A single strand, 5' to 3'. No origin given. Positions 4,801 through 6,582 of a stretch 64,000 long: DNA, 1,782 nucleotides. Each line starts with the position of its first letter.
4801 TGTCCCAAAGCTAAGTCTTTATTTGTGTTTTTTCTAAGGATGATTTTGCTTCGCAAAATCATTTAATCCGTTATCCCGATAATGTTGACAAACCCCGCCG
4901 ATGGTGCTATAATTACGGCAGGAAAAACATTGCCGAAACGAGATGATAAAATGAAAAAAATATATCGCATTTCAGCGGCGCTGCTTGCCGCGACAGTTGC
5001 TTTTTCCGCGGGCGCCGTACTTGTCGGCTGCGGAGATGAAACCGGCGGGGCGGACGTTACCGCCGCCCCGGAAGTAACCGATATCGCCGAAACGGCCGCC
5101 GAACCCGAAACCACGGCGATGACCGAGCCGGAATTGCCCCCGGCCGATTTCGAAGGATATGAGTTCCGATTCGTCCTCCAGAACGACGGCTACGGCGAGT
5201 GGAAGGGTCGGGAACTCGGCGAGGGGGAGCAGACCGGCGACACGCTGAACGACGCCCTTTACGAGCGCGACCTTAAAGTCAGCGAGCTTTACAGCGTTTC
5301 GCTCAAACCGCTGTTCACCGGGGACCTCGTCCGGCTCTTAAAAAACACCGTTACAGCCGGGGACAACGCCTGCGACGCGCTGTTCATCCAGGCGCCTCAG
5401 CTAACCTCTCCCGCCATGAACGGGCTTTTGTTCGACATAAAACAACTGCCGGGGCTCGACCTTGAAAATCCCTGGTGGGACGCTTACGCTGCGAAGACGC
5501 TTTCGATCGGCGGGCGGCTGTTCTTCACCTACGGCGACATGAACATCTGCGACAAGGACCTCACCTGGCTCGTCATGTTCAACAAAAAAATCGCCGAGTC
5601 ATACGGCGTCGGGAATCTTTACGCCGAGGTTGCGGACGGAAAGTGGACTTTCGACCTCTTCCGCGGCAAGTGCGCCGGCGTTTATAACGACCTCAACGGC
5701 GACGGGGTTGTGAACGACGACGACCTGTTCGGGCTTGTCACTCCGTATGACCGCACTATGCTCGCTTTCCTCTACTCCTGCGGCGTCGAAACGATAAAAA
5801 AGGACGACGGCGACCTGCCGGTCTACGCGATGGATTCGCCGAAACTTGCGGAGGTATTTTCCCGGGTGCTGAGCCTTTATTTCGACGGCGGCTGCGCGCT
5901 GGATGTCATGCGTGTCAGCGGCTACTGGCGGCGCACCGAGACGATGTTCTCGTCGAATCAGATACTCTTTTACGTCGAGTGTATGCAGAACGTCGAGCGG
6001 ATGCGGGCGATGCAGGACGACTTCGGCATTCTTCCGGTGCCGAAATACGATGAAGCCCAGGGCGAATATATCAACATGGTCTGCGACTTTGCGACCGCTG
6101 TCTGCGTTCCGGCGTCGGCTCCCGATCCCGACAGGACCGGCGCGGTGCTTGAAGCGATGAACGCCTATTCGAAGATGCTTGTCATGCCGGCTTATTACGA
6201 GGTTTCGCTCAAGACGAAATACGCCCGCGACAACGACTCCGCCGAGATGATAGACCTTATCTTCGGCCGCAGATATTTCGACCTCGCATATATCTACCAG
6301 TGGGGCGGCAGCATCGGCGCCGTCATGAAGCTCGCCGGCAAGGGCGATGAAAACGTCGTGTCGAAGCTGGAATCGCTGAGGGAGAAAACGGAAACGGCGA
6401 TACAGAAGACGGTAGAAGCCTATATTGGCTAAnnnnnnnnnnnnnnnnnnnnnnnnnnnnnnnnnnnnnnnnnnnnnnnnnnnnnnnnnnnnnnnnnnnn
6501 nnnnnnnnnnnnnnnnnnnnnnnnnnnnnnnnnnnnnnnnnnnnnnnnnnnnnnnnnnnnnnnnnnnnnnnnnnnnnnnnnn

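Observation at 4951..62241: Ten paralogous SBP-like lipoproteins in a housekeeping region, none with a cognate importer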

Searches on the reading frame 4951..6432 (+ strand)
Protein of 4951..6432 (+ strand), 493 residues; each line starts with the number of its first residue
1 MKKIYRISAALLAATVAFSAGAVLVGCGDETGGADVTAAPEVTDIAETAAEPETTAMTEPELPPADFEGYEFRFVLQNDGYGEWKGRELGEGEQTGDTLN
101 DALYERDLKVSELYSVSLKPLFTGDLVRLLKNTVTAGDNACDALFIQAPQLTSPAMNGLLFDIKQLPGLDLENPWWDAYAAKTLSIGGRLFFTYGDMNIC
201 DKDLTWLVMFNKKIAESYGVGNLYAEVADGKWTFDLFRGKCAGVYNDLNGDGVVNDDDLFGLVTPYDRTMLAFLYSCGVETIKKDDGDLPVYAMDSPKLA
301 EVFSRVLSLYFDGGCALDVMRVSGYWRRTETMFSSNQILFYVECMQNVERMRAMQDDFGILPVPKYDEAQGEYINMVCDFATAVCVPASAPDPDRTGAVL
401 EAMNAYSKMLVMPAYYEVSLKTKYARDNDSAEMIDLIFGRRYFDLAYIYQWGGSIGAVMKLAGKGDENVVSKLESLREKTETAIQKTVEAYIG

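Call 4: search_protein_families(library=pfam, proteins=[window:4951-6432:+], max_evalue=1)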
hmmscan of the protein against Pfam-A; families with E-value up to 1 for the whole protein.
window:4951-6432:+ (493 aa): 1 family
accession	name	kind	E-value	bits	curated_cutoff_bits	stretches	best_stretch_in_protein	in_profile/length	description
PF24064.2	HTH_NPRL3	-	0.12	12.8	27.2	1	295-320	15-39/62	GATOR1 complex protein NPRL3, C-terminal HTH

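Call 5: search_protein_families(library=ncbifam, proteins=[window:4951-6432:+], max_evalue=1)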
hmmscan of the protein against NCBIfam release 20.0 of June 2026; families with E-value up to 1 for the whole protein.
window:4951-6432:+ (493 aa): 0 families

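Call 14: find_homologous_proteins(query=A1, max_evalue=0.00001)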
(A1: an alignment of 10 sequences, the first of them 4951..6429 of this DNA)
Query A1 (10 sequences) (493 aa, profile of the alignment): 117 proteins with E <= 0.00001 among 8000 candidates.
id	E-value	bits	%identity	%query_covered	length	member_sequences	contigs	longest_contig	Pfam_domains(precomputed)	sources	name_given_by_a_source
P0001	2.9e-187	641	97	100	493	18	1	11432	-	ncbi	-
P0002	7.9e-138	478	33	88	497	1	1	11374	PF13416.12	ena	-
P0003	1.9e-132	461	49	100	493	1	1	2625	-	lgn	-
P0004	1.2e-128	448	35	89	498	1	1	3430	-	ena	-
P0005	4.6e-127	443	39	90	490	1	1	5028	-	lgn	-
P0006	1.4e-126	441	37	86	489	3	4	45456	-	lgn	-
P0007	2.4e-126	440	34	95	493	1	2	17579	-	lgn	-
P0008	3.6e-126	440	38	91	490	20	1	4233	-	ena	-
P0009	1.4e-124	435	36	99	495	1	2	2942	-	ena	-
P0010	1.3e-123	431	37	100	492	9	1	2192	-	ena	-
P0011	3.1e-123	430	39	95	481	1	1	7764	-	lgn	-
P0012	5.7e-123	429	34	99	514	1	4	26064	-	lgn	-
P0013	3.4e-122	427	34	100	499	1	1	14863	PF01547.31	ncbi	-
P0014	1.6e-121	425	35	93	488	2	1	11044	-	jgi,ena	-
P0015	5.3e-121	423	33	99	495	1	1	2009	PF01547.31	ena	-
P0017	5.1e-120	420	31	99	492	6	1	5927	PF01547.31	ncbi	-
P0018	5.5e-120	419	30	99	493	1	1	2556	PF13416.12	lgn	-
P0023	2.7e-118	414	31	99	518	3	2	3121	PF13416.12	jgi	-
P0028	4.3e-116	407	33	99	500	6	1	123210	-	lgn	-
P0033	1.4e-114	402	36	100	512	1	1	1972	PF13416.12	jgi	-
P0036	5.4e-114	400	31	94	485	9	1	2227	PF13416.12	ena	-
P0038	8.7e-114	399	31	86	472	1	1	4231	PF01547.31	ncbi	-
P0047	4.9e-111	390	39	95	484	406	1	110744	-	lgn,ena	-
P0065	9.9e-108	379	33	87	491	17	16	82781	-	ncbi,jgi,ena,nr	ncbi:MAG: hypothetical protein E7631_12345 [Ruminococcaceae bacterium]|nr:hypothetical protein [Osci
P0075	7.5e-106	373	34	100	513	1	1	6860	PF13416.12,PF01547.31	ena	-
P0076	1.0e-105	372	30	99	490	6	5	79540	-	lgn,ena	-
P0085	1.0e-101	359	29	99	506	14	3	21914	PF13416.12,PF01547.31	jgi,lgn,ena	-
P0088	5.8e-101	357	29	89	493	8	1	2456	PF01547.31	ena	-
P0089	1.2e-100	356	29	82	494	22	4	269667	PF01547.31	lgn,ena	-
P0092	3.3e-100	354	29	86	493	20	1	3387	PF01547.31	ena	-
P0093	8.1e-100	353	36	84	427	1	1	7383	PF13416.12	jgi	jgi:hypothetical protein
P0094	4.6e-99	350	29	86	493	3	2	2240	PF01547.31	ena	-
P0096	8.6e-99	350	29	86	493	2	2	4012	PF13416.12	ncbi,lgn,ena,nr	ncbi:MAG: extracellular solute-binding protein [Clostridia bacterium]|nr:extracellular solute-bindin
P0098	2.4e-97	345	29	86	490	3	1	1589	PF01547.31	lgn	-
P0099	1.1e-96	343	28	87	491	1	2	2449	PF01547.31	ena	-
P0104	1.9e-92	329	28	98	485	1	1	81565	-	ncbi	-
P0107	4.8e-89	317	29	95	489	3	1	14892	PF01547.31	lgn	-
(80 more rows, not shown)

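Call 16: find_encoding_contigs(protein=P0089, flank=10000, max_places=3)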
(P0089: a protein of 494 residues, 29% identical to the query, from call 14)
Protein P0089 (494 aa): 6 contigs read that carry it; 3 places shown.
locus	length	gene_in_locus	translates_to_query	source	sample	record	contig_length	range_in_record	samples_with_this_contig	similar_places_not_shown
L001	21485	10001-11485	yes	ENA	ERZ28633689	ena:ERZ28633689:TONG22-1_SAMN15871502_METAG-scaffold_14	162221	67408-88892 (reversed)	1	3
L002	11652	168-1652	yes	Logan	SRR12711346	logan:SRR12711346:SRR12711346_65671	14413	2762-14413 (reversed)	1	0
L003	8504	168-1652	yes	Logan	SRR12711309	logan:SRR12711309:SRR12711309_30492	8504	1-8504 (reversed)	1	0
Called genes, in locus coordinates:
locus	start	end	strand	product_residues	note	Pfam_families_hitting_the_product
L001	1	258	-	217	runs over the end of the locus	PF00657:Lipase_GDSL, PF13472:Lipase_GDSL_2, PF16255:Lipase_GDSL_lke (weak)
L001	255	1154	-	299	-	PF02588:YitT_membrane, PF10035:DUF2179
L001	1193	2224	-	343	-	PF00144:Beta-lactamase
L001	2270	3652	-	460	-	PF01938:TRAM (weak), PF05958:tRNA_U5-meth_tr, PF05175:MTS (weak), PF03602:Cons_hypoth95 (weak), PF09445:Methyltransf_15 (weak), PF13649:Methyltransf_25 (weak), PF13847:Methyltransf_31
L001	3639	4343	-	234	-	PF00149:Metallophos, PF12850:Metallophos_2 (weak)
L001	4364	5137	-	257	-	PF01784:DUF34_NIF3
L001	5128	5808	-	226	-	PF12847:Methyltransf_18, PF04816:TrmK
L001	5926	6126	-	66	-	PF08984:DUF1858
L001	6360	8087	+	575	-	PF09852:DUF2079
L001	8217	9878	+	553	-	PF01676:Metalloenzyme, PF06415:iPGM_N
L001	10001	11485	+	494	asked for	PF01547:SBP_bac_1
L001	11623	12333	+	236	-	PF00072:Response_reg, PF04397:LytTR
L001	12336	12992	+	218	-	PF14689:SPOB_a, PF02518:HATPase_c, PF14501:HATPase_c_5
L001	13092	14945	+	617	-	PF00005:ABC_tran, PF02463:SMC_N (faint), PF13304:AAA_21 (faint)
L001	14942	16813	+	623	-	PF13304:AAA_21 (faint), PF00005:ABC_tran, PF02463:SMC_N (faint)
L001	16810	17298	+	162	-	-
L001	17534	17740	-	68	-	-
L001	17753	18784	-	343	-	PF22244:GCE_fung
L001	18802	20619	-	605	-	PF07944:Beta-AFase-like_GH127_cat, PF20737:Glyco_hydro127C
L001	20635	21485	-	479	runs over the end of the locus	PF01842:ACT (faint), PF00753:Lactamase_B (weak)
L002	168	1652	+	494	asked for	PF01547:SBP_bac_1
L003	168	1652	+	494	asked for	PF01547:SBP_bac_1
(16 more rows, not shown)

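Call 17: find_encoding_contigs(protein=P0047, flank=10000, max_places=3)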
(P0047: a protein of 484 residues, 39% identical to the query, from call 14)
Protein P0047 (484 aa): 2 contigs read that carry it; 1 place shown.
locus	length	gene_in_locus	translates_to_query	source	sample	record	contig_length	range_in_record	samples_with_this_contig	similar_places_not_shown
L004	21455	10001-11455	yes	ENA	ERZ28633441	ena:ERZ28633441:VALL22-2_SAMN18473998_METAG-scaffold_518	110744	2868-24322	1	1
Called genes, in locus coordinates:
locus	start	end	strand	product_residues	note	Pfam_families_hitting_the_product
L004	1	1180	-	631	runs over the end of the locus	PF07973:tRNA_SAD, PF00587:tRNA-synt_2b, PF03129:HGTP_anticodon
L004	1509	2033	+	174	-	PF00583:Acetyltransf_1, PF13508:Acetyltransf_7 (weak)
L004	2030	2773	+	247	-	PF00583:Acetyltransf_1 (weak)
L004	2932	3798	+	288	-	-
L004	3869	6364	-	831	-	PF05448:AXE1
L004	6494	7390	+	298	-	PF00251:Glyco_hydro_32N (weak), PF04616:Glyco_hydro_43, PF13088:BNR_2 (faint)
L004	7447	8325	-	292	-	PF02311:AraC_binding, PF00165:HTH_AraC (faint), PF12833:HTH_18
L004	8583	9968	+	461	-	PF03747:ADP_ribosyl_GH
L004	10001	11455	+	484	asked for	-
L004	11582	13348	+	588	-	PF01301:Glyco_hydro_35, PF02449:Glyco_hydro_42, PF21317:BetaGal_ABD_1, PF21467:BetaGal_gal-bd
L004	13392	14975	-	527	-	PF05362:Lon_C (weak), PF13541:ChlI, PF00493:MCM (faint), PF01078:Mg_chelatase, PF07728:AAA_5, PF13335:Mg_chelatase_C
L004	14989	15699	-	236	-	PF00756:Esterase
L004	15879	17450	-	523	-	PF14238:DUF4340 (weak)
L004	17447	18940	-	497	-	PF09822:ABC_transp_aux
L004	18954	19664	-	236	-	PF12679:ABC2_membrane_2, PF12730:ABC2_membrane_4 (weak), PF12698:ABC2_membrane_3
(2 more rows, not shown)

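Call 19: find_encoding_contigs(protein=P0001, flank=10000, max_places=3)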
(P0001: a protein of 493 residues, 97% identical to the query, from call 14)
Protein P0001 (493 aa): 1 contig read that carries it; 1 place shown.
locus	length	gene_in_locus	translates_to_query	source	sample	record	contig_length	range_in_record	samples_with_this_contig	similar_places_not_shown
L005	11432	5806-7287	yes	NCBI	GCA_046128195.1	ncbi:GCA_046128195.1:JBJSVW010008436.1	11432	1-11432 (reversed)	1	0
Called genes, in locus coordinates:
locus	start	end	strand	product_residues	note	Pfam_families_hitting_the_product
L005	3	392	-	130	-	?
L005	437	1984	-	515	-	PF02384:N6_Mtase (faint), PF07669:Eco57I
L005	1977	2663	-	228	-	PF20473:MmeI_Mtase (weak)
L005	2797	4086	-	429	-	PF13354:Beta-lactamase2, PF00768:Peptidase_S11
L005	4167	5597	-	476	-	PF08245:Mur_ligase_M, PF02875:Mur_ligase_C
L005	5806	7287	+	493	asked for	-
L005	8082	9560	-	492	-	-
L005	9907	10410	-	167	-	PF02082:Rrf2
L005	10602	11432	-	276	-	?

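Call 20: find_encoding_contigs(protein=P0028, flank=10000, max_places=2)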
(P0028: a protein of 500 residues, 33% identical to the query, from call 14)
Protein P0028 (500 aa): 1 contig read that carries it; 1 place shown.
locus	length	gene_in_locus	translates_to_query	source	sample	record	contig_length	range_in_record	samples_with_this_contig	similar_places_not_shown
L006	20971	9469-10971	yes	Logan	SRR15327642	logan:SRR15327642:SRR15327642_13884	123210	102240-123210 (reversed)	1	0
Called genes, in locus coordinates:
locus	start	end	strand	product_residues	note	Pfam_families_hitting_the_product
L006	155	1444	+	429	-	PF02056:Glyco_hydro_4, PF11975:Glyco_hydro_4C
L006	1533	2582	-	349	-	PF01408:GFO_IDH_MocA, PF22725:GFO_IDH_MocA_C3, PF02894:GFO_IDH_MocA_C (faint)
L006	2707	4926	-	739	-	PF00664:ABC_membrane, PF00005:ABC_tran, PF02463:SMC_N (faint)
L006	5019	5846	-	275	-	PF08909:DUF1854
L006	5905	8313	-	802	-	PF00664:ABC_membrane, PF00005:ABC_tran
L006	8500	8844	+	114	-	-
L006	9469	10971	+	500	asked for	-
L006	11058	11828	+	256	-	PF03328:HpcH_HpaI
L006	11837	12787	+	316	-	PF00389:2-Hacid_dh, PF02826:2-Hacid_dh_C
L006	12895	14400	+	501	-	PF01547:SBP_bac_1 (weak)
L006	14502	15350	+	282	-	PF01261:AP_endonuc_2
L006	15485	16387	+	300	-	-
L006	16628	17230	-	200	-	PF03458:Gly_transporter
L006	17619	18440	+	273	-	PF12849:PBP_like_2, PF13531:SBP_bac_11, PF12727:PBP_like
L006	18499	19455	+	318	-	PF00528:BPD_transp_1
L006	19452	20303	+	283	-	PF00528:BPD_transp_1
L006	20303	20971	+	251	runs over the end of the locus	PF02463:SMC_N (weak), PF00005:ABC_tran, PF13304:AAA_21 (weak)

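Call 21: find_related_loci(query=A1, collection=genome_contigs, flank=10000)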
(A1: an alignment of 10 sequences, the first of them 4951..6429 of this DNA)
Query A1 (493 aa) in genome_contigs; peptide patterns used: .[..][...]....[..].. (x = any residue, [..] = any of these).
597 stretches matched a pattern (row limit reached: there are more); 594 encode a relative of the query (tblastn E <= 1e-3); the best 80 are kept; 80 distinct loci.
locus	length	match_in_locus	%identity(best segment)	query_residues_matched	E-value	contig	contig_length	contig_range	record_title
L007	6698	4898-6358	97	1-491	0e+0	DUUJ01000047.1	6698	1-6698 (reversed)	MAG TPA_asm: Clostridiales bacterium isolate AS08sgBPME_197 127438_AS08, whole genome shotgun sequence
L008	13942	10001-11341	38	51-491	6e-97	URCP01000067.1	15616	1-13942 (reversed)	uncultured Clostridiales bacterium isolate UMGS874 genome assembly, contig: NODE_2337_length_15616_cov_2.944334, whole g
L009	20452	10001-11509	36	2-491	1e-93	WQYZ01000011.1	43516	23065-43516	MAG: Oscillospiraceae bacterium isolate Emb289P4bin38 Ga0123357_10000351, whole genome shotgun sequence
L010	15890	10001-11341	39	52-493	7e-93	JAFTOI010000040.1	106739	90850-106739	MAG: Clostridia bacterium isolate RGIG4001 Roe_deer_Cecum-4__c3454, whole genome shotgun sequence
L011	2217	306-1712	36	25-491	2e-93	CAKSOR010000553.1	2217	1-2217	MAG: uncultured Eubacteriales bacterium isolate REFINED_METABAT215_TOP10_CONTIGS_1500_ASSEMBLY_K77_MERGED__Hadza_MoBio_h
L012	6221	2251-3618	38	32-491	2e-88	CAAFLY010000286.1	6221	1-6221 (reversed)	MAG TPA_asm: Clostridia bacterium, isolate HGM12660, WGS project CAAFLY010000000 data, contig: SRS1596863_101_k141_18056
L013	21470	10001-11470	34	1-491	8e-84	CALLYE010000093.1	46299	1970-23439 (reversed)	MAG TPA_asm: uncultured Clostridia bacterium isolate SRR1561999_bin.171_CONCOCT_v1.1_MAG genome assembly, contig: ERZ724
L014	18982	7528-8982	32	6-491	2e-83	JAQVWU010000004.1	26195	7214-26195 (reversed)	MAG: Eubacteriales bacterium isolate STF2_11 NODE_4271_length_26195_cov_3.516457_Sandtown_F2, whole genome shotgun seque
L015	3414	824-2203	34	39-491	8e-84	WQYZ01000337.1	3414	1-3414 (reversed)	MAG: Oscillospiraceae bacterium isolate Emb289P4bin38 Ga0123357_10114938, whole genome shotgun sequence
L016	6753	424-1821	35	32-491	8e-83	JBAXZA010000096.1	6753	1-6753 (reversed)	MAG: Eubacteriales bacterium isolate SO_2016_CLC_T1_31 scaffold16149_PH3_Jul14_2016, whole genome shotgun sequence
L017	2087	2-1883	35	60-492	3e-85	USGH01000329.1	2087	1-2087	uncultured Clostridiales bacterium isolate UMGS1696 genome assembly, contig: NODE_18360_length_2087_cov_2.785572, whole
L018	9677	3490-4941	35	6-489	8e-82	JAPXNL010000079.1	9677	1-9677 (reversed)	MAG: Clostridia bacterium isolate binned_ad_5.94 NODE_7521_length_9677_cov_1.511414, whole genome shotgun sequence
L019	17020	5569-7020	34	3-482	5e-81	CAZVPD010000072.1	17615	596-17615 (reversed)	MAG TPA_asm: uncultured Lachnospiraceae bacterium isolate SRP192927_co1_887 genome assembly, contig: NODE_6686_length_17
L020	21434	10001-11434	33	27-492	2e-80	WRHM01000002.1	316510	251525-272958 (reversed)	MAG: Oscillospiraceae bacterium isolate Nt197P3bin116 Ga0082212_10000008, whole genome shotgun sequence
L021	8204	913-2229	36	59-489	3e-80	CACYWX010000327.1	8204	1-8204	MAG: uncultured Ruminococcus sp. isolate RUG12348 genome assembly, contig: RUG12348_asm_327, whole genome shotgun sequen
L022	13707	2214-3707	35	2-489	2e-80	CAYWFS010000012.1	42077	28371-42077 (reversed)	MAG TPA_asm: uncultured Ruminococcus sp. isolate SRP225648_co1_179 genome assembly, contig: NODE_1686_length_42077_cov_2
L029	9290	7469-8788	34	62-493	8e-78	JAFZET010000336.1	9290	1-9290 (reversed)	MAG: Clostridia bacterium isolate RGIG7700 Water_buffalos_Rectum-3__c377289, whole genome shotgun sequence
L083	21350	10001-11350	31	1-453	3e-67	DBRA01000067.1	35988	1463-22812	MAG TPA_asm: Clostridiales bacterium UBA1380 UBA1380_contig_8675, whole genome shotgun sequence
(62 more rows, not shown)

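Call 36: search_protein_families(library=pfam, alignment_id=A3, max_evalue=0.00001)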
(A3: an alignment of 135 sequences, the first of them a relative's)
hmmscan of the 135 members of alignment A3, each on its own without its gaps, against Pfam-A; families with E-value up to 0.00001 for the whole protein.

A. member 1, L047:8199-8999:- (267 aa): 4 families
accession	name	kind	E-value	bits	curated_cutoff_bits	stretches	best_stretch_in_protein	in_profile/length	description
PF20434.5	BD-FAE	-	5.7e-20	72.2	26.8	1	26-209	10-209/215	BD-FAE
PF07859.19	Abhydrolase_3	-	4.1e-11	43.5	25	1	37-186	6-150/210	alpha/beta hydrolase fold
PF00326.27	Peptidase_S9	-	5.1e-09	36.4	22.6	0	180-240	133-195/213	Prolyl oligopeptidase family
PF01738.24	DLH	-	4.5e-07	30.1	21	0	88-266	83-215/217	Dienelactone hydrolase family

B. families by the number of members that match (of 135 scanned): 122 families (the first 25 are shown)
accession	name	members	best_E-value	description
PF12833.13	HTH_18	7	5.8e-24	Helix-turn-helix domain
PF00165.29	HTH_AraC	7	5.6e-18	Bacterial regulatory helix-turn-helix proteins, AraC family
PF01408.29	GFO_IDH_MocA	5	1.7e-26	Oxidoreductase family, NAD-binding Rossmann fold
PF07883.17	Cupin_2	5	3.2e-10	Cupin domain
PF02894.22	GFO_IDH_MocA_C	4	3e-28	Oxidoreductase family, C-terminal alpha/beta domain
PF22725.1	GFO_IDH_MocA_C3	4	4.8e-28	GFO/IDH/MocA C-terminal domain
PF01208.23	URO-D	4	3.3e-20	Uroporphyrinogen decarboxylase (URO-D)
PF02311.25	AraC_binding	4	2.1e-08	AraC-like ligand binding domain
PF00768.25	Peptidase_S11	3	8.3e-38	D-alanyl-D-alanine carboxypeptidase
PF01261.30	AP_endonuc_2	3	4.3e-36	Xylose isomerase-like TIM barrel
PF00583.31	Acetyltransf_1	3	5e-27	Acetyltransferase (GNAT) family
PF07943.18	PBP5_C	3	3.5e-08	Penicillin-binding protein 5, C-terminal domain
PF02522.19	Antibiotic_NAT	2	6.4e-59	Aminoglycoside 3-N-acetyltransferase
PF00884.28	Sulfatase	2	4.7e-39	Sulfatase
PF07944.18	Beta-AFase-like_GH127_cat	2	1.2e-34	Beta-L-arabinofuranosidase, GH127 catalytic domain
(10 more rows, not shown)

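Call 70: search_protein_families(library=pfam, proteins=[L022:7946-8833:-, L022:7058-7930:-, L022:5469-7058:-, L029:2895-4478:+, L020:13003-13821:+, L020:14644-15825:+, L008:5263-7257:+, L083:17266-18375:+], max_evalue=0.001)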
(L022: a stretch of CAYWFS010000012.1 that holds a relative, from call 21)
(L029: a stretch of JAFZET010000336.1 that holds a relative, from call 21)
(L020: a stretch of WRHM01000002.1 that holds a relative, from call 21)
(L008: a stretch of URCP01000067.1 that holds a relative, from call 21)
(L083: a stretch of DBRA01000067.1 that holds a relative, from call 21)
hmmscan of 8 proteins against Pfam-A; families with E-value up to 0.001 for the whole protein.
L022:7946-8833:- (296 aa): 1 family
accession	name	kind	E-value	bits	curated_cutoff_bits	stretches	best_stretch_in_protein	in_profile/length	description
PF00528.27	BPD_transp_1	-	2.7e-19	70.1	26.4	1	89-283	7-172/184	Binding-protein-dependent transport system inner membrane component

L022:7058-7930:- (291 aa): 1 family
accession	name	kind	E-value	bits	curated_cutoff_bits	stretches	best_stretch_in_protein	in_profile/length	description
PF00528.27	BPD_transp_1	-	6.1e-16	59.1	26.4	1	104-278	2-176/184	Binding-protein-dependent transport system inner membrane component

L022:5469-7058:- (530 aa): 2 families
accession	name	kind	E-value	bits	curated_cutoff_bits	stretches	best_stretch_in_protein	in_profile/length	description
PF13416.11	SBP_bac_8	-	3.1e-29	103.1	27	1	61-398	1-273/279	Bacterial extracellular solute-binding protein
PF01547.30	SBP_bac_1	-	1.4e-13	52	26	1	54-374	3-306/307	Bacterial extracellular solute-binding protein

L029:2895-4478:+ (528 aa): 2 families
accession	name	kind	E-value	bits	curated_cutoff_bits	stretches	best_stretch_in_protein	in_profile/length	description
PF13416.11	SBP_bac_8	-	3e-23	83.4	27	1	64-400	3-274/279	Bacterial extracellular solute-binding protein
PF01547.30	SBP_bac_1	-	1.2e-09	39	26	1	54-375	4-306/307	Bacterial extracellular solute-binding protein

L020:13003-13821:+ (273 aa): 1 family
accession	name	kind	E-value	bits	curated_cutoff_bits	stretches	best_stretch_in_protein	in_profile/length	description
PF00528.27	BPD_transp_1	-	6.6e-10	39.5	26.4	1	73-260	2-175/184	Binding-protein-dependent transport system inner membrane component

L020:14644-15825:+ (394 aa): 4 families
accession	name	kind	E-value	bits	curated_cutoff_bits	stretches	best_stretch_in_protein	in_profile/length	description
PF13416.11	SBP_bac_8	-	1.3e-38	133.9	27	1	54-321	3-275/279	Bacterial extracellular solute-binding protein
PF13343.11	SBP_bac_6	-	6.2e-32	111.4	24.6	1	87-331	4-243/245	Bacterial extracellular solute-binding protein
PF13531.11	SBP_bac_11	-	7.3e-17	62.3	25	1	54-294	17-219/227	Bacterial extracellular solute-binding protein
PF01547.30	SBP_bac_1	-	5.7e-15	56.5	26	1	53-291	14-304/307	Bacterial extracellular solute-binding protein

L008:5263-7257:+ (665 aa): 1 family
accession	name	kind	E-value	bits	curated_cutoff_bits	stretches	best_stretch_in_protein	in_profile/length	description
PF02687.27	FtsX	-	4.4e-14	53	25.5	2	63-178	3-115/120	FtsX-like permease C-terminal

L083:17266-18375:+ (370 aa): 8 families
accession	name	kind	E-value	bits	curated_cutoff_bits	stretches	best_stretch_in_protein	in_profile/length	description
PF00005.33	ABC_tran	-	6.9e-33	114.6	25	1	22-162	3-136/137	ABC transporter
PF17912.7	OB_MalK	-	3e-14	54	27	1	236-290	1-51/53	MalK OB fold domain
PF13304.12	AAA_21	-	1.4e-06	29.1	27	0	119-195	222-300/304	AAA domain, putative AbiEii toxin, Type IV TA system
PF03459.23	TOBE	-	1.8e-05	25.3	22.3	1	303-359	3-64/64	TOBE domain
PF08402.16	TOBE_2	-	1.9e-05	25.1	21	1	286-360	2-76/76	TOBE domain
PF03215.21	Rad17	-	2.1e-05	25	23.8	1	22-97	37-112/186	Rad17 P-loop domain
PF13401.12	AAA_22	-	6.6e-05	23.7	27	1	29-76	4-33/130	AAA domain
PF02463.25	SMC_N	-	0.0001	22.2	40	1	29-210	23-216/220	RecF/RecN/SMC N terminal domain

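Call 74: find_encoding_contigs(protein=P0065, flank=10000, max_places=2)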
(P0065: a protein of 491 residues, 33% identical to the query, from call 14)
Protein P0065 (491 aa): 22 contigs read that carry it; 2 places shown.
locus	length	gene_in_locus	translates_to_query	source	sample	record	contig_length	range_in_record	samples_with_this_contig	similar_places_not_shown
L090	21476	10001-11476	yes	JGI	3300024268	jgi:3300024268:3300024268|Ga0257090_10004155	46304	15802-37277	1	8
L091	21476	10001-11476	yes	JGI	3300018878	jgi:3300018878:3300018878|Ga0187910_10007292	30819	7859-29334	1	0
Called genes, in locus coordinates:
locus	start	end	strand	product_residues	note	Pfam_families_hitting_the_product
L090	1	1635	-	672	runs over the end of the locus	PF00890:FAD_binding_2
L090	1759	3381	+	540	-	-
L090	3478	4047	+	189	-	PF04892:VanZ-LLP1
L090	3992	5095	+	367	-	PF04616:Glyco_hydro_43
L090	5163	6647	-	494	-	-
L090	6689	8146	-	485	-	-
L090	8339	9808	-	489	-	-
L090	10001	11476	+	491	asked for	-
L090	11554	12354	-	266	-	PF01522:Polysacc_deac_1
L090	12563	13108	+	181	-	PF14270:DUF4358 (weak)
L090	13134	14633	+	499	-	PF03062:MBOAT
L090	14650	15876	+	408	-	PF14286:DHHW (weak), PF16822:ALGX, PF14286:DHHW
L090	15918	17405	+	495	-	PF16822:ALGX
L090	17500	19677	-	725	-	PF08531:Bac_rhamnosid_N (weak), PF17389:Bac_rhamnosid6H, PF17390:Bac_rhamnosid_C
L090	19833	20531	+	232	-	PF12844:HTH_19 (weak), PF13560:HTH_31, PF01381:HTH_3, PF13443:HTH_26 (weak)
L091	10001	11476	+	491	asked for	-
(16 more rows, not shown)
